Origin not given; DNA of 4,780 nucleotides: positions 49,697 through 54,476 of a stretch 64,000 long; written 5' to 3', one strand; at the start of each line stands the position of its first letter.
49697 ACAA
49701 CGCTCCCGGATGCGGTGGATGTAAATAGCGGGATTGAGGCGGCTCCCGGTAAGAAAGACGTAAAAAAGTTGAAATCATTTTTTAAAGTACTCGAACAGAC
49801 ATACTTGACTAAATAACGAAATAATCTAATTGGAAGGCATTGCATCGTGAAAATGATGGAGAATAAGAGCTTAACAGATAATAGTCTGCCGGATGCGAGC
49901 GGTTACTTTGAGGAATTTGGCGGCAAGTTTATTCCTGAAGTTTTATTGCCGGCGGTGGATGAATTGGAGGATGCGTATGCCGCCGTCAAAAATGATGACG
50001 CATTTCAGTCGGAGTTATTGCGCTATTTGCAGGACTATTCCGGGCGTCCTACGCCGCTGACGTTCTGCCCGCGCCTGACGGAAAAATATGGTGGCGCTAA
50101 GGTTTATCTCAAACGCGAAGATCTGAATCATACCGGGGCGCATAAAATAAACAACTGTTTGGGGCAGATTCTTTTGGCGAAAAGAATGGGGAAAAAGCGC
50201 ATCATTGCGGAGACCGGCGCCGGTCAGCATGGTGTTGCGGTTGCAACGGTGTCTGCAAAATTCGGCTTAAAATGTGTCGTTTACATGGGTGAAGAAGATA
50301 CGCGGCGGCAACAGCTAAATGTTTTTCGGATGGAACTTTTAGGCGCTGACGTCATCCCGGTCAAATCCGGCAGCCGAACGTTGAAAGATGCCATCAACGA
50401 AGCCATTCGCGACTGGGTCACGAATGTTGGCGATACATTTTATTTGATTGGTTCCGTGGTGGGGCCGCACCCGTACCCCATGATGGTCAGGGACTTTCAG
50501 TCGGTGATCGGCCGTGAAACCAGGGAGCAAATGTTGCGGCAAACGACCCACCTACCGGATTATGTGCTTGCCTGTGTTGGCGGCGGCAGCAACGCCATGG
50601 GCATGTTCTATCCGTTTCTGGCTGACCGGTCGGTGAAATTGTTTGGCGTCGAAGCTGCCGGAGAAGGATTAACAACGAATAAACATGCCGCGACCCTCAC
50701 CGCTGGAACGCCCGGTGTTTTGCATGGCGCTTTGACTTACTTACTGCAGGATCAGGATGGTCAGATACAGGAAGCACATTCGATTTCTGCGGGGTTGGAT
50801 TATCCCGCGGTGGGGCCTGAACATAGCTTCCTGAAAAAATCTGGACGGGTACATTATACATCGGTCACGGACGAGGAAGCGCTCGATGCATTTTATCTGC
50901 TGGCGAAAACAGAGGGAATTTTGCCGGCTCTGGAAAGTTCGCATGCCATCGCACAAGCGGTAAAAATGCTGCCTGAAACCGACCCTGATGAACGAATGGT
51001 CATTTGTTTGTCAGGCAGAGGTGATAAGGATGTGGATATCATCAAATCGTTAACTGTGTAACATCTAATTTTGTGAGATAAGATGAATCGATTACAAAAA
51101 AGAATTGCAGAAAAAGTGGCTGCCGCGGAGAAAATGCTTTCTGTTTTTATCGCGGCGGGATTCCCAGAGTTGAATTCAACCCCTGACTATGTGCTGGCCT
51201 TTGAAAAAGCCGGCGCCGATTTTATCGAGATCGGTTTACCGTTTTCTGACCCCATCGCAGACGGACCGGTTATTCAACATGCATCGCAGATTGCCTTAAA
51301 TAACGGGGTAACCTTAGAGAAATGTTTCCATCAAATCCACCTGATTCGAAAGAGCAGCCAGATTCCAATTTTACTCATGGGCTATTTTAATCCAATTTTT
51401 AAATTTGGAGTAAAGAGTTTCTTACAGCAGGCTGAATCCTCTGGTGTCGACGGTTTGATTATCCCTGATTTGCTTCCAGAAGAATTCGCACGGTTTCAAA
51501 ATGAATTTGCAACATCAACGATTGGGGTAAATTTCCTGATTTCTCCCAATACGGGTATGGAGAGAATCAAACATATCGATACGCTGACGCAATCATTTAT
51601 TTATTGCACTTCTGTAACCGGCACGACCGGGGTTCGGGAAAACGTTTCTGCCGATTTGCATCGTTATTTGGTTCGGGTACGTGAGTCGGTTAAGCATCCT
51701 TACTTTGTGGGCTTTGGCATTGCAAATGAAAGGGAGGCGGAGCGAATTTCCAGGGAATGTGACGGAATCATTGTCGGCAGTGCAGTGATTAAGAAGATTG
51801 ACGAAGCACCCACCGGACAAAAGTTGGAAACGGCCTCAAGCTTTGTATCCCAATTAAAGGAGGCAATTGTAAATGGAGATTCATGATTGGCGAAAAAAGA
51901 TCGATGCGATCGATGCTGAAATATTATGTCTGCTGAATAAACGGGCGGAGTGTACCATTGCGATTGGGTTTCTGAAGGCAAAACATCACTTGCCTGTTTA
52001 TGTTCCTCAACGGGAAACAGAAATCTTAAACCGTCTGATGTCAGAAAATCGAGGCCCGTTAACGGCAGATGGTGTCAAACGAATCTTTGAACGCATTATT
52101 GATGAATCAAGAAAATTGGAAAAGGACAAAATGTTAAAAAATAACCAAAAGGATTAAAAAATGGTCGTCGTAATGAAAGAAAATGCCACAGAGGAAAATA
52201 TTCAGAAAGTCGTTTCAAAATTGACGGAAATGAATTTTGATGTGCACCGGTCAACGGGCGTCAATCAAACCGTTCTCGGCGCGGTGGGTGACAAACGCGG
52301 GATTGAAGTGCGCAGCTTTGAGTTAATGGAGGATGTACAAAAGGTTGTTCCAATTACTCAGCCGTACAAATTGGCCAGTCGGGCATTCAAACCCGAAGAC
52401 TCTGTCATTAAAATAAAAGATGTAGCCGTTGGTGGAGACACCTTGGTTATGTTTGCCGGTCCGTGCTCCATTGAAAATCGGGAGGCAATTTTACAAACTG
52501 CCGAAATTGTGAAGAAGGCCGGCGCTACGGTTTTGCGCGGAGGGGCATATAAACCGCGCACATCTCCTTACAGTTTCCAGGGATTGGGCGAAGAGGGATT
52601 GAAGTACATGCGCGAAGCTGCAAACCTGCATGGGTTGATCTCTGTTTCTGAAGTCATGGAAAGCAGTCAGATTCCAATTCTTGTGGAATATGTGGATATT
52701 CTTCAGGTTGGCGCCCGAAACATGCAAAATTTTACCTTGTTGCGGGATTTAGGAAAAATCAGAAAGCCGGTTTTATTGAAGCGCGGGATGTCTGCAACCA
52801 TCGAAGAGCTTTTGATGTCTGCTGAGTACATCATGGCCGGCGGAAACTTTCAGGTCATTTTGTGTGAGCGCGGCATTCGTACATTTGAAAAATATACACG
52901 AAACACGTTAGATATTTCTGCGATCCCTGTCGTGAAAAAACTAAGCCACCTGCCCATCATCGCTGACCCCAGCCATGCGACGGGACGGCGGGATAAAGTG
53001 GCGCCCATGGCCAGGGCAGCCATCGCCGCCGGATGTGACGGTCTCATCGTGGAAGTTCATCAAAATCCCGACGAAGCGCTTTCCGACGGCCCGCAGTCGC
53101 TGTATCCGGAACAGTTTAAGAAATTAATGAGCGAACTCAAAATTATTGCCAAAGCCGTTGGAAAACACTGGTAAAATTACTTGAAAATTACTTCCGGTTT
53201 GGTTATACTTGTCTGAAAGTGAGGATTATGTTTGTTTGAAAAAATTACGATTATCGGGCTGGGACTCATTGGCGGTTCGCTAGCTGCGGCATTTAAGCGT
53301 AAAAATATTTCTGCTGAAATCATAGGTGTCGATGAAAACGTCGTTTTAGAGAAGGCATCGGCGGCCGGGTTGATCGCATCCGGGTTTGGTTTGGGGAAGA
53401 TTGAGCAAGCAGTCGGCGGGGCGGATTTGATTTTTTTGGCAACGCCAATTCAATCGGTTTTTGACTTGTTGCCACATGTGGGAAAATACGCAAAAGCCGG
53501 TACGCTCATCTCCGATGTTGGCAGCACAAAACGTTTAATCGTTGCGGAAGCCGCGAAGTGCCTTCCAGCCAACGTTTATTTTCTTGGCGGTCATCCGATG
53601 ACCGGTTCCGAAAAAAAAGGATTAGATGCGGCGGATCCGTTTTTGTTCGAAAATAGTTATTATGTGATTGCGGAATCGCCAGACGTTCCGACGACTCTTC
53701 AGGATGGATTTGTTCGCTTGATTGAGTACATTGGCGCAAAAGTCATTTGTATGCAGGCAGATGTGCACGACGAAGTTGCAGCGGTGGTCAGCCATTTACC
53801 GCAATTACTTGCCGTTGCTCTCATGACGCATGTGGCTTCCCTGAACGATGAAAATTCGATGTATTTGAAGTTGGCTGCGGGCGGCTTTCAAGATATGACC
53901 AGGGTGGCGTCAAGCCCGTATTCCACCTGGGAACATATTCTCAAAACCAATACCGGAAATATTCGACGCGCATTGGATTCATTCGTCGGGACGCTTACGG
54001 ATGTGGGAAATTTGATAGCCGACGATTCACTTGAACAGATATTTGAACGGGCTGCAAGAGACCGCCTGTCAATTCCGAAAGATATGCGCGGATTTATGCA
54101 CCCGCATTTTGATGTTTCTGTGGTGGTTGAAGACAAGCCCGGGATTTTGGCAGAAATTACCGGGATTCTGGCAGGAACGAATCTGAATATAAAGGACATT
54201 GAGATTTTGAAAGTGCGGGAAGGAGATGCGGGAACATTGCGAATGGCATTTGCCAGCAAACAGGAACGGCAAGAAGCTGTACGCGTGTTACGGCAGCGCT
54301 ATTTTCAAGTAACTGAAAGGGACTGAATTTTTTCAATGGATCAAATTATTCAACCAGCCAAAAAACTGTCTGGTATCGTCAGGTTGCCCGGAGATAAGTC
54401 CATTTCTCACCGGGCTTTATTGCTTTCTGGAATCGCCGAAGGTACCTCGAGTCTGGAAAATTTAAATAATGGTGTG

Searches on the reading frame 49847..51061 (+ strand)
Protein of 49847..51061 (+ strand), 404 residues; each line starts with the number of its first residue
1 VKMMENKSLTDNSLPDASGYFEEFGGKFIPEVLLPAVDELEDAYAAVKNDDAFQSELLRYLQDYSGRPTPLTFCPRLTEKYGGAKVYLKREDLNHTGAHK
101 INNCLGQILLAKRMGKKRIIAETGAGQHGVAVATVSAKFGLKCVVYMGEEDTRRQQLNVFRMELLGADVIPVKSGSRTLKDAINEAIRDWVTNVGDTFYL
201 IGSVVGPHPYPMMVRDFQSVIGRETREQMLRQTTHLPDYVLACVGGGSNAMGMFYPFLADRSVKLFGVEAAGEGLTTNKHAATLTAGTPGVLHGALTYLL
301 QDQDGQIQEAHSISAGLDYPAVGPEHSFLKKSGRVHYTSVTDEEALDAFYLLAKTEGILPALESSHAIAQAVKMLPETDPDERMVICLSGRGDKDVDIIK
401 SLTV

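Call 9: search_protein_families(library=ncbifam, proteins=[window:49847-51061:+], max_evalue=1e-10)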
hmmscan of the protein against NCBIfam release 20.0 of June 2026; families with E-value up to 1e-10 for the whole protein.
window:49847-51061:+ (404 aa): 16 families
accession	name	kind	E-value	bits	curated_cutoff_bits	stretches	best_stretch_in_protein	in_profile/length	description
NF010376.0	PRK13803.1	equivalog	4.6e-204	679.7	819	1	7-400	199-592/600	bifunctional phosphoribosylanthranilate isomerase/tryptophan synthase subunit beta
TIGR00263.1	trpB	equivalog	1.5e-190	633.3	392.45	1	19-401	1-383/385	tryptophan synthase subunit beta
NF010375.0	PRK13802.1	equivalog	2.2e-144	482.2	1386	1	18-397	276-667/695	bifunctional indole-3-glycerol phosphate synthase/tryptophan synthase subunit beta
NF009057.0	PRK12391.1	equivalog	2.3e-54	184.6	366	1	65-397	76-420/441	TrpB-like pyridoxal phosphate-dependent enzyme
TIGR01415.1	trpB_rel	hypoth_equivalog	7.4e-54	183.1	518.85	1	64-397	64-410/419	TrpB-like pyridoxal phosphate-dependent enzyme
NF006390.0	PRK08639.1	equivalog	1.9e-18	66.6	421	1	68-273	25-215/418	threonine ammonia-lyase IlvA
TIGR02079.1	THD1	equivalog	1.3e-14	53.8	440.55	1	68-273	16-207/410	threonine ammonia-lyase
NF005292.0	PRK06815.1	equivalog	7.4e-14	51.5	371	1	67-247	20-180/320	threonine/serine dehydratase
NF004996.0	PRK06381.1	equivalog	1.4e-13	50.5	266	0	69-257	16-187/319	threonine synthase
TIGR01139.1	cysK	equivalog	6e-13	48.7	350.95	0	81-252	18-179/298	cysteine synthase A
NF006094.0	PRK08246.1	subfamily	1.2e-12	47.9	331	1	68-272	23-202/310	serine/threonine dehydratase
NF007989.0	PRK10717.1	equivalog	1.6e-12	47.1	387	0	69-174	15-119/334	cysteine synthase A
NF006050.0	PRK08197.1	equivalog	1.6e-12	46.9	303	1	69-399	81-388/406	threonine synthase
NF052537.1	CoM_syn_XcbE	exception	3.4e-11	42.9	450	1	67-293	14-239/322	coenzyme M biosynthesis enzyme XcbE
TIGR03945.1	PLP_SbnA_fam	equivalog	4.6e-11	42.3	349.95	0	83-272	21-203/304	2,3-diaminopropionate biosynthesis protein SbnA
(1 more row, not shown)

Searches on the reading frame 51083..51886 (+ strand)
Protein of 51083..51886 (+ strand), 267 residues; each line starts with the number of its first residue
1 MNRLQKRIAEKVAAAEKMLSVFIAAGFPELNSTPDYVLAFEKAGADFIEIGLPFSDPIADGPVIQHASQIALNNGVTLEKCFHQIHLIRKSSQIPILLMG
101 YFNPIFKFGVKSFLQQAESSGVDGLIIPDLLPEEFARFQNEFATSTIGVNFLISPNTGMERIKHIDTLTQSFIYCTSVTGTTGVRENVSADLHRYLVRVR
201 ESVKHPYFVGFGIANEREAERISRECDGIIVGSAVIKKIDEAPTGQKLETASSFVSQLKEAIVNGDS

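Call 9: search_protein_families(library=ncbifam, proteins=[window:51083-51886:+], max_evalue=1e-10)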
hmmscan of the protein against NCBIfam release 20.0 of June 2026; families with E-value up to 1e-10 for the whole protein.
window:51083-51886:+ (267 aa): 2 families
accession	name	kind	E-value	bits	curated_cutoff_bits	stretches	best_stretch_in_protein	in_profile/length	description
TIGR00262.1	trpA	equivalog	6.2e-68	228.4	102.35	1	14-259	7-256/256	tryptophan synthase subunit alpha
NF009621.0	PRK13125.1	equivalog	2.7e-35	121.9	234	1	16-263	3-241/244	tryptophan synthase subunit alpha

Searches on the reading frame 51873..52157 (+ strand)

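Call 9: search_protein_families(library=ncbifam, proteins=[window:51873-52157:+], max_evalue=1e-10)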
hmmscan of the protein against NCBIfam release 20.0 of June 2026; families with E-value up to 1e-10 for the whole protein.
window:51873-52157:+ (94 aa): 9 families
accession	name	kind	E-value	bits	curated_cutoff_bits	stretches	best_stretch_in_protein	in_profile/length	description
TIGR01807.1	CM_P2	equivalog_domain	3.4e-21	75.3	69.55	1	5-76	3-76/76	chorismate mutase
NF009239.0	PRK12595.1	equivalog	3.2e-17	62.5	279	1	2-88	5-91/360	bifunctional 3-deoxy-7-phosphoheptulonate synthase/chorismate mutase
TIGR01801.1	CM_A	equivalog_domain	2e-16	60.1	106.35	1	2-88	5-91/102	chorismate mutase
NF008400.0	PRK11199.1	equivalog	1.1e-15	57.5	273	1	2-92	4-95/374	bifunctional chorismate mutase/prephenate dehydrogenase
TIGR01799.1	CM_T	equivalog_domain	8.7e-13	48.2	95.9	1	4-83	2-82/83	chorismate mutase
NF006691.0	PRK09239.1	equivalog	1.9e-12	47.3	120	1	2-84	11-94/108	chorismate mutase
TIGR01808.1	CM_M_hiGC-arch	equivalog_domain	4.7e-12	45.9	52.15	1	2-58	1-56/74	chorismate mutase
TIGR01805.1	CM_mono_grmpos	equivalog_domain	7.1e-12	45.4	71.2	1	6-83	4-81/81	chorismate mutase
TIGR01791.2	CM_archaeal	equivalog_domain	2.1e-11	43.7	66.95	1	3-81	1-80/83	chorismate mutase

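Call 58: search_protein_families(library=pfam, proteins=[window:51873-52157:+], max_evalue=0.01)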
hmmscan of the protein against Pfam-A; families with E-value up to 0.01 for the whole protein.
window:51873-52157:+ (94 aa): 1 family
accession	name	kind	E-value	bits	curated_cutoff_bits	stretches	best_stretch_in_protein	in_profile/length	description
PF01817.26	CM_2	-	2.4e-25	89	27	1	6-84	1-80/80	Chorismate mutase type II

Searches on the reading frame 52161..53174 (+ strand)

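Call 9: search_protein_families(library=ncbifam, proteins=[window:52161-53174:+], max_evalue=1e-10)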
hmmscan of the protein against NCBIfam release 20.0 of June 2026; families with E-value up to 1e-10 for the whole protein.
window:52161-53174:+ (337 aa): 8 families
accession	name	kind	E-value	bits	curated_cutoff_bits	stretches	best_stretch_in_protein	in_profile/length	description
NF006421.0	PRK08673.1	subfamily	7.2e-156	518.6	335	1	1-336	1-336/338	3-deoxy-7-phosphoheptulonate synthase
NF009933.0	PRK13396.1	subfamily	5.3e-123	410.5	486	1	1-335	1-343/352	3-deoxy-7-phosphoheptulonate synthase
TIGR01361.1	DAHP_synth_Bsub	equivalog_domain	1e-122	408.6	267.75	1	71-328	2-259/260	3-deoxy-7-phosphoheptulonate synthase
NF009239.0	PRK12595.1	equivalog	4.2e-112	374.7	279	1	71-332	95-356/360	bifunctional 3-deoxy-7-phosphoheptulonate synthase/chorismate mutase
NF041229.1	BagF_FevY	exception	1.2e-108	363.4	700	1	5-324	1-320/340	phospho-2-dehydro-3-deoxyheptonate aldolase BagF/FevY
NF003543.0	PRK05198.1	equivalog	1.8e-36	125.6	242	1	82-333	4-271/273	3-deoxy-8-phosphooctulonate synthase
TIGR01362.1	KDO8P_synth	equivalog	1.1e-34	119.9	314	1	94-332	2-255/258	3-deoxy-8-phosphooctulonate synthase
NF009109.0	PRK12457.1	equivalog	8.7e-24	84.2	457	1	86-333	7-272/281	3-deoxy-8-phosphooctulonate synthase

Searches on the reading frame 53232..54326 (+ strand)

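Call 9: search_protein_families(library=ncbifam, proteins=[window:53232-54326:+], max_evalue=1e-10)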
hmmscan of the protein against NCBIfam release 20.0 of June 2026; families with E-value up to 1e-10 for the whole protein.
window:53232-54326:+ (364 aa): 15 families
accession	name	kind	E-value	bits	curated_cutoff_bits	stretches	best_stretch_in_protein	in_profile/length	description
NF005107.0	PRK06545.1-5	equivalog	2.9e-86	289.7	414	1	3-359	3-363/367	prephenate dehydrogenase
NF005106.0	PRK06545.1-4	equivalog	3.3e-67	227.3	569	1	4-354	3-356/363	prephenate dehydrogenase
NF005105.0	PRK06545.1-3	equivalog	1e-64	218.7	524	1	3-355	3-358/367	prephenate dehydrogenase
NF011381.1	PRK14806.1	equivalog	2.1e-62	211.4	902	1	2-278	3-283/733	bifunctional prephenate dehydrogenase/3-phosphoshikimate 1-carboxyvinyltransferase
NF005104.0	PRK06545.1-1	equivalog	2.5e-59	201.2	713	1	1-361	1-363/366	prephenate dehydrogenase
NF006307.0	PRK08507.1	equivalog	6.8e-56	189.5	295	1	4-273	2-264/275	prephenate dehydrogenase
NF005694.0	PRK07502.1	equivalog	2.2e-52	178.3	409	1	1-278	5-282/310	prephenate/arogenate dehydrogenase family protein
NF005650.0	PRK07417.1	equivalog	5.8e-45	153.8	290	1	3-272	2-266/281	prephenate/arogenate dehydrogenase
NF005108.0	PRK06545.1-6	equivalog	1e-41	143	327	1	4-283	12-286/321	prephenate dehydrogenase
NF005111.0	PRK06545.2-3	equivalog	1.1e-40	139.8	344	1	4-361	15-370/371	prephenate dehydrogenase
NF005112.0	PRK06545.2-4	subfamily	1.4e-37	129.6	294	1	2-327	2-322/356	prephenate dehydrogenase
NF005109.0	PRK06545.2-1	equivalog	2.1e-34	119.3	397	1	7-342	6-342/361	prephenate dehydrogenase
NF005110.0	PRK06545.2-2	equivalog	2.6e-27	96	385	1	5-345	73-407/423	prephenate dehydrogenase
NF005113.0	PRK06545.2-5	equivalog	3.5e-22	78.9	497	1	158-328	175-348/378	prephenate dehydrogenase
NF006408.0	PRK08655.1-2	equivalog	2.1e-11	43.3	422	1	4-274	8-268/441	prephenate dehydrogenase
